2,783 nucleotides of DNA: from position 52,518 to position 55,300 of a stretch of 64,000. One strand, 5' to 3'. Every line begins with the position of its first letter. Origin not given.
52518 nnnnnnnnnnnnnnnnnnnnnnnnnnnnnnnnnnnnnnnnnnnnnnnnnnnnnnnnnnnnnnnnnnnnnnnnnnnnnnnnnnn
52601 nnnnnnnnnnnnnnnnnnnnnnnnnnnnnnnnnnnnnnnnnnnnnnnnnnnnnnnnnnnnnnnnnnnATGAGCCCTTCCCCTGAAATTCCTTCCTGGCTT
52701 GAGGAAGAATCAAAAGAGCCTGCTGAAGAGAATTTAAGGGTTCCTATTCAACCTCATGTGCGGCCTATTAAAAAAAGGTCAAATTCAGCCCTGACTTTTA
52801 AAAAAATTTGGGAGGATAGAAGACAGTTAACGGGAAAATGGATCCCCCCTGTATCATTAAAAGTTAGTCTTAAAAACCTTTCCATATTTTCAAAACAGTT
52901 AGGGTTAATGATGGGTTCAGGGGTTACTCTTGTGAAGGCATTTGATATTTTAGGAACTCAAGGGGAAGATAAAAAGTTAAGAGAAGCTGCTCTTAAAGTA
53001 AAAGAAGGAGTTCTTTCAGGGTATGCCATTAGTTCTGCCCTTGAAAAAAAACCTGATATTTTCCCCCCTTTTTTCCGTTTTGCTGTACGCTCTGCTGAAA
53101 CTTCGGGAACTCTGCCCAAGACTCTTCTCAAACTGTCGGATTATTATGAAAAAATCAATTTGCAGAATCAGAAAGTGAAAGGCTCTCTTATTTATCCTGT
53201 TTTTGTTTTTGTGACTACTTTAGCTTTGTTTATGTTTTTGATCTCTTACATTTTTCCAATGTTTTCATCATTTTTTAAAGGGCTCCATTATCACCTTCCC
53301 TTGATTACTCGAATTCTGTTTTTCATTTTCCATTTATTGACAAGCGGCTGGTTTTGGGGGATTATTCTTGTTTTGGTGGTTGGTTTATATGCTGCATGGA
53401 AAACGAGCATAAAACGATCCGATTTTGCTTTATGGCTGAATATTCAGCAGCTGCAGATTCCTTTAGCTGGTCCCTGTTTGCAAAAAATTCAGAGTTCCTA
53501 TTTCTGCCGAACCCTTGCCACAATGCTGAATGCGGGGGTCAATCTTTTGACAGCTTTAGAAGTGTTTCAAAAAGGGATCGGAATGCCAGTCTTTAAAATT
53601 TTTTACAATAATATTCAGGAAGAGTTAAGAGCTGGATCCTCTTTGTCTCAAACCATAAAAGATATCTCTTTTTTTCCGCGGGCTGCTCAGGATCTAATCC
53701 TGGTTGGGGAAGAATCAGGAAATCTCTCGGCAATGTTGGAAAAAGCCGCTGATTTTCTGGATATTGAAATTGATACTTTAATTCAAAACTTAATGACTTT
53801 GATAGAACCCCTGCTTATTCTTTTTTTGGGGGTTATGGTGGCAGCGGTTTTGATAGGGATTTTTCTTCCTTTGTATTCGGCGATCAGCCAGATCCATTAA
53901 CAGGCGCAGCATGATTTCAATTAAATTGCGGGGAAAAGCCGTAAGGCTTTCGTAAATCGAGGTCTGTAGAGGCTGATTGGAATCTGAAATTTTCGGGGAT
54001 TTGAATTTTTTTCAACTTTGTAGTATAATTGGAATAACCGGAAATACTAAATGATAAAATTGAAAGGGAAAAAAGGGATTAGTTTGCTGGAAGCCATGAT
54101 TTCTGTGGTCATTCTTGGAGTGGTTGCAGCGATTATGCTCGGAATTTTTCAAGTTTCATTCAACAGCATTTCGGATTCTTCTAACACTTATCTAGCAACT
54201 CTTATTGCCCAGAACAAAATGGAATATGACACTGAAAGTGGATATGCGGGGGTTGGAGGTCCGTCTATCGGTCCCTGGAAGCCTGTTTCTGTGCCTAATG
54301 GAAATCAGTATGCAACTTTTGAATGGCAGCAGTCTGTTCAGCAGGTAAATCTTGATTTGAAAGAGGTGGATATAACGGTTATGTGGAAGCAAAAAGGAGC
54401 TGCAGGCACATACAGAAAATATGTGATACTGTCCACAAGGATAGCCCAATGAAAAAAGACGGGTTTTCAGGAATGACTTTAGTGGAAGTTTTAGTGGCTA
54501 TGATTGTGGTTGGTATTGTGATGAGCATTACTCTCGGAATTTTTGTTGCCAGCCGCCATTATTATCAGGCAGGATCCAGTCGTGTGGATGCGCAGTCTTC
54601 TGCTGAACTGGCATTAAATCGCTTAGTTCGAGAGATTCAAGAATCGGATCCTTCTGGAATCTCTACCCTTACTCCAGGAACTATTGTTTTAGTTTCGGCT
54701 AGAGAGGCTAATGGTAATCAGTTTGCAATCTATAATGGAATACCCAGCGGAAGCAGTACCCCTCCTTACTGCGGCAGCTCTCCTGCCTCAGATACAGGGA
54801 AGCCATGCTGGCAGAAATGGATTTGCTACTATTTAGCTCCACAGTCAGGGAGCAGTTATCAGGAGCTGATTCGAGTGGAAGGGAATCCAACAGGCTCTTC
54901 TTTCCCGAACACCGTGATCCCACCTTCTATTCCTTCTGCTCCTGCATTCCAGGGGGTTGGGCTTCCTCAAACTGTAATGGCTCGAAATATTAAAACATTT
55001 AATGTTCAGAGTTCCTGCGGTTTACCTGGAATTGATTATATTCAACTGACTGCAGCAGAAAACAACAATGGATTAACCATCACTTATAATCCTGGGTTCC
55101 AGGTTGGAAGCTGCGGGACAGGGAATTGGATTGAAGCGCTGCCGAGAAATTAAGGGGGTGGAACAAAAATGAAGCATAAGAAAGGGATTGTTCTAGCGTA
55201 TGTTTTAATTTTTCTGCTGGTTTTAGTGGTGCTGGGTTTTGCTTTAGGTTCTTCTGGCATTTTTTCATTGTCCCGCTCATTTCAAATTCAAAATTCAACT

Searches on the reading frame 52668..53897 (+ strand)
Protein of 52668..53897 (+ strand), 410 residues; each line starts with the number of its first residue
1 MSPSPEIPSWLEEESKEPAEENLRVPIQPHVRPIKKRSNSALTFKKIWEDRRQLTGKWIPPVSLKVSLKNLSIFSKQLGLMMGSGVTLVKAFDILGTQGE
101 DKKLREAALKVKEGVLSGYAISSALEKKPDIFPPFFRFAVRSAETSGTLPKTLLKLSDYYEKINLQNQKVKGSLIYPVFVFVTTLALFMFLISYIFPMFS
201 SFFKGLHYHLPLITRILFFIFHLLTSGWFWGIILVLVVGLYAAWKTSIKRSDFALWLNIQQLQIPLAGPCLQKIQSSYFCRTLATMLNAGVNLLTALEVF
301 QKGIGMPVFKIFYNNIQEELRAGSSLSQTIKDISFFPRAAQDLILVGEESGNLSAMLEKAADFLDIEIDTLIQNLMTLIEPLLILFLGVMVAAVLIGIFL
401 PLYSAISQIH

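Call 3: search_protein_families(library=pfam, proteins=[window:52668-53897:+], max_evalue=1)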
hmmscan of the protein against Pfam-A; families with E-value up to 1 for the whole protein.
window:52668-53897:+ (410 aa): 1 family
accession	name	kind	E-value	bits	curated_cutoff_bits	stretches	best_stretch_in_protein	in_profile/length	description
PF00482.28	T2SSF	-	1.1e-56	190.6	25.2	2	74-197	1-125/125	Type II secretion system (T2SS), protein F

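Call 4: search_protein_families(library=ncbifam, proteins=[window:52668-53897:+], max_evalue=1)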
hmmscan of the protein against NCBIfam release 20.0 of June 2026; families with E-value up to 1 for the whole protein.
window:52668-53897:+ (410 aa): 7 families
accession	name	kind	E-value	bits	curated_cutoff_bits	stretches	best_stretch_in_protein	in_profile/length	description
TIGR02120.1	GspF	equivalog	5.4e-79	266.3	424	1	63-404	57-396/401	type II secretion system inner membrane protein GspF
NF052607.1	T4PiliAsmPilCThrm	equivalog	1.3e-71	241.9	700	1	59-409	55-404/406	type IV pilus assembly protein PilC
NF052606.1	T4PiliAsmPilCMyx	equivalog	9.2e-64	215.8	700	1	65-409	76-418/419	type IV pilus assembly protein PilC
NF047826.1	T3SSXpsF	equivalog_domain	7.2e-57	193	650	1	69-406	66-401/405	type II secretion system protein XpsF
NF007861.0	PRK10573.1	equivalog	3.2e-53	181.2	401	1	70-404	60-393/401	protein transport protein HofC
NF041012.2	T4P_ComGB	equivalog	2.9e-46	158.4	240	2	73-406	5-331/332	competence type IV pilus assembly protein ComGB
TIGR02736.1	cbb3_Q_epsi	equivalog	0.031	13.9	61.55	1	181-206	5-30/56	cytochrome c oxidase, cbb3-type, CcoQ subunit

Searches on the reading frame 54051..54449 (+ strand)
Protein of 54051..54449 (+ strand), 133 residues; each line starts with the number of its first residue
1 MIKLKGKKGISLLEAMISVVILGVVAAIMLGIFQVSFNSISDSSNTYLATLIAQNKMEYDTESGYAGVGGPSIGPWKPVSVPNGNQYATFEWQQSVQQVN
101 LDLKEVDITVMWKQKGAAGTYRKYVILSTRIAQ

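Call 3: search_protein_families(library=pfam, proteins=[window:54051-54449:+], max_evalue=1)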
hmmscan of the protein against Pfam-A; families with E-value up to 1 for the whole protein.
window:54051-54449:+ (133 aa): 3 families
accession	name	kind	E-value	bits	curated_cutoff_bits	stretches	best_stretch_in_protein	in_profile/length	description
PF07963.17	N_methyl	-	1.3e-05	25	21.2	1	5-30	2-27/27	Prokaryotic N-terminal methylation motif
PF13858.11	DUF4199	-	0.014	16.2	32.3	1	8-60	58-113/165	Protein of unknown function (DUF4199)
PF02501.22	T2SSI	-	0.041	14.4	25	0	89-125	40-79/80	Type II secretion system (T2SS), protein I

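Call 4: search_protein_families(library=ncbifam, proteins=[window:54051-54449:+], max_evalue=1)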
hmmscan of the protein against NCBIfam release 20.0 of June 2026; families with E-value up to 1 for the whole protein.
window:54051-54449:+ (133 aa): 13 families
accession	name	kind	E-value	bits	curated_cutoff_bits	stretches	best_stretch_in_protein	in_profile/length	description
TIGR01707.1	gspI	equivalog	1.2e-05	25.7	44.35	1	9-114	1-100/101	type II secretion system minor pseudopilin GspI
NF041013.1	T4P_ComGE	equivalog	0.00035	20.6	49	1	5-58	1-54/83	competence type IV pilus minor pilin ComGE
NF041002.1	pilin_ComGF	equivalog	0.00058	20.1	80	1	8-44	2-38/139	competence type IV pilus minor pilin ComGF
TIGR02523.1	type_IV_pilV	equivalog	0.0027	18.2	52.2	1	8-58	2-52/139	type IV pilus modification protein PilV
NF047828.1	T3SSXpsI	equivalog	0.0035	17.4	150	1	8-58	2-52/132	type II secretion system protein XpsI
NF041775.1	typeIV_PilA_Myxo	equivalog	0.004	17.1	400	1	8-57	11-61/214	type IV pilin protein PilA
NF007790.0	PRK10484.1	equivalog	0.024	13.5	401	1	11-59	320-368/527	solute:sodium symporter family transporter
NF007660.0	PRK10332.1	equivalog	0.026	15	86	1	3-44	4-45/107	prepilin-type N-terminal cleavage/methylation domain-containing protein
TIGR02532.1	IV_pilin_GFxxxE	domain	0.039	13.8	16.3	1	8-29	2-23/24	prepilin-type N-terminal cleavage/methylation domain-containing protein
TIGR01710.1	typeII_sec_gspG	equivalog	0.077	13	88.85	1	8-30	1-23/134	type II secretion system major pseudopilin GspG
NF007862.0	PRK10574.1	equivalog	0.12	12.5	138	1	6-35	3-32/145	prepilin peptidase-dependent pilin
TIGR01708.2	typeII_sec_gspH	equivalog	0.16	11.9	80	1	8-34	2-28/169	type II secretion system minor pseudopilin GspH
TIGR02598.1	TIGR02598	subfamily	0.29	11.3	51.4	1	9-53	1-45/151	Verru_Chthon cassette protein B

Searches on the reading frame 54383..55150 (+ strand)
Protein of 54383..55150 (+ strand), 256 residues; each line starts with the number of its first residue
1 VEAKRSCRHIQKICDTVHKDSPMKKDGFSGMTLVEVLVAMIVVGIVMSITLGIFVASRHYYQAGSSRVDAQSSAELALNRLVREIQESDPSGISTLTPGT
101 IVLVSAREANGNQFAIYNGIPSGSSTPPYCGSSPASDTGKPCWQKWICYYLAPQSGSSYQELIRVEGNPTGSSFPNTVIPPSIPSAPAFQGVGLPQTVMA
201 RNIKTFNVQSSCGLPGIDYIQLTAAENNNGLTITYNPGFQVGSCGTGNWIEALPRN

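Call 3: search_protein_families(library=pfam, proteins=[window:54383-55150:+], max_evalue=1)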
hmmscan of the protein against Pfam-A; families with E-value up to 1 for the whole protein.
window:54383-55150:+ (256 aa): 1 family
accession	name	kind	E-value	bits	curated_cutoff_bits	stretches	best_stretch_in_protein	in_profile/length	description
PF07963.17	N_methyl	-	2e-05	24.4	21.2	1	29-50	5-26/27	Prokaryotic N-terminal methylation motif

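Call 4: search_protein_families(library=ncbifam, proteins=[window:54383-55150:+], max_evalue=1)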
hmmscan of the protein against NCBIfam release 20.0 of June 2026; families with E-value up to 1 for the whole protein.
window:54383-55150:+ (256 aa): 14 families
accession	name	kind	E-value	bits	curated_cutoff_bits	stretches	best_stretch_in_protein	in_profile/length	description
TIGR02532.1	IV_pilin_GFxxxE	domain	0.00011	21.9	16.3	1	29-51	2-24/24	prepilin-type N-terminal cleavage/methylation domain-containing protein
TIGR02599.1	TIGR02599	subfamily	0.00012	21.5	256.5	1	30-86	1-57/361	Verru_Chthon cassette protein C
NF038304.1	EPS_HpsC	equivalog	0.0068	16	200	1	16-55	9-47/318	hormogonium polysaccharide secretion pseudopilin HpsC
TIGR01710.1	typeII_sec_gspG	equivalog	0.011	15.7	88.85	1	30-66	2-38/134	type II secretion system major pseudopilin GspG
TIGR01707.1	gspI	equivalog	0.014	15.8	44.35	1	30-78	1-45/101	type II secretion system minor pseudopilin GspI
NF038303.1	EPS_HpsB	equivalog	0.016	15.2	150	1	29-58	3-32/211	hormogonium polysaccharide secretion pseudopilin HpsB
TIGR02523.1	type_IV_pilV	equivalog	0.021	15.3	52.2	1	29-70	2-43/139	type IV pilus modification protein PilV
NF041002.1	pilin_ComGF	equivalog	0.024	14.9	80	1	30-89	3-60/139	competence type IV pilus minor pilin ComGF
NF041013.1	T4P_ComGE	equivalog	0.025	14.7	49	1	30-59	5-34/83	competence type IV pilus minor pilin ComGE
NF003965.0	PRK05457.1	equivalog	0.034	13.5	245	1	8-95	169-254/285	protease HtpX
NF007862.0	PRK10574.1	equivalog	0.049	13.8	138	0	29-52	5-28/145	prepilin peptidase-dependent pilin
TIGR02750.1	TraN_Ftype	equivalog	0.069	12.2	422.45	1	58-123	58-123/572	type-F conjugative transfer system mating-pair stabilization protein TraN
TIGR01708.2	typeII_sec_gspH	equivalog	0.15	12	80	1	29-55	2-28/169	type II secretion system minor pseudopilin GspH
NF007800.0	PRK10506.1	equivalog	0.18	11.6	158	1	29-50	9-30/163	prepilin peptidase-dependent protein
